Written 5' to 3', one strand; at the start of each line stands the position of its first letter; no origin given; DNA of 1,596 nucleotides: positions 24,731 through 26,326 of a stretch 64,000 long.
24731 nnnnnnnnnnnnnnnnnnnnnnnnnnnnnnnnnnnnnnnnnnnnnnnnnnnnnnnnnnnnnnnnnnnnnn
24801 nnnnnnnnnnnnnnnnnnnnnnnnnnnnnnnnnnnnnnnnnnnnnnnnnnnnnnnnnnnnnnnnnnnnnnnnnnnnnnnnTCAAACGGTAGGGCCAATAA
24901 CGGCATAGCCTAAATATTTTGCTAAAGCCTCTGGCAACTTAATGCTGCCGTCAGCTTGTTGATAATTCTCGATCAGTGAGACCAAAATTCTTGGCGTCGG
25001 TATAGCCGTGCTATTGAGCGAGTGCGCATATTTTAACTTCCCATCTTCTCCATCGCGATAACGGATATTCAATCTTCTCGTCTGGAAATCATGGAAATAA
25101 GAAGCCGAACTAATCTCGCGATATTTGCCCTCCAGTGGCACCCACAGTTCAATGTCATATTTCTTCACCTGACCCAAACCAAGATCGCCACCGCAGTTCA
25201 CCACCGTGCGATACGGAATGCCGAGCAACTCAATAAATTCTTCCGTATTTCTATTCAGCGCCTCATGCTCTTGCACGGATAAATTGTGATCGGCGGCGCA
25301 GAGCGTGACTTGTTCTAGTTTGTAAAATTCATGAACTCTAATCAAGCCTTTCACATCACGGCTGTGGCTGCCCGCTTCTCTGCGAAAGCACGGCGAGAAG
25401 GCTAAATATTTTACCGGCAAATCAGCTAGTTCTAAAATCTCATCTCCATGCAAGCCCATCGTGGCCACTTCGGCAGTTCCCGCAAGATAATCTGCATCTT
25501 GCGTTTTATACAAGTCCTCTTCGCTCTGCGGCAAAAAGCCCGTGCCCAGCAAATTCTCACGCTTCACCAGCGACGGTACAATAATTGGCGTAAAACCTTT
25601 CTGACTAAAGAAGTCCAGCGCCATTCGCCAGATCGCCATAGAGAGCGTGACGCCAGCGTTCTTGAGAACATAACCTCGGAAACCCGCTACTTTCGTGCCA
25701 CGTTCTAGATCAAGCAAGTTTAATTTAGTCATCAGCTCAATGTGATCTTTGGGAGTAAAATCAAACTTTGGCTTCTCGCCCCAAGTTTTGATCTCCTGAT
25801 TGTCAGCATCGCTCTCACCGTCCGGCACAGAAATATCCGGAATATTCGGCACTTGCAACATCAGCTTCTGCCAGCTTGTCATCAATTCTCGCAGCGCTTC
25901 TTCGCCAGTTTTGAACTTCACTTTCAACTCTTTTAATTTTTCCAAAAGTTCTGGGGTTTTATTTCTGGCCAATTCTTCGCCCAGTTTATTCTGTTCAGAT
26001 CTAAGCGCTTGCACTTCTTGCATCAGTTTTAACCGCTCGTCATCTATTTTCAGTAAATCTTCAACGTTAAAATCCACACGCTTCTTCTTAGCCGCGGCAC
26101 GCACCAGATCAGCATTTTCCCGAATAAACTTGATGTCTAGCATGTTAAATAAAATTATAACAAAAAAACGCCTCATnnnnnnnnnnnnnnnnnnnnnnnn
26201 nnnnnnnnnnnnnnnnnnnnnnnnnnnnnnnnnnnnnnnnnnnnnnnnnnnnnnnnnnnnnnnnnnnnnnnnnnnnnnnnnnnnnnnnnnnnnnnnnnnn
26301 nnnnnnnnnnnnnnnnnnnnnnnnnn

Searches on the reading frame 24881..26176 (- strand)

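Call 58: search_protein_families(library=pfam, proteins=[window:24881-26176:-], max_evalue=0.00001)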
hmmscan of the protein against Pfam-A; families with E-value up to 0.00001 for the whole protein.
window:24881-26176:- (431 aa): 2 families
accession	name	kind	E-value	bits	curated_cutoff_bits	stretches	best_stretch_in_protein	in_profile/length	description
PF00587.30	tRNA-synt_2b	-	5.8e-30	105.1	29.3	1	228-405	10-179/179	tRNA synthetase class II core domain (G, H, P, S and T)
PF02403.27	Seryl_tRNA_N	-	1.4e-20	73.9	28.2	1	12-113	1-108/108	Seryl-tRNA synthetase N-terminal domain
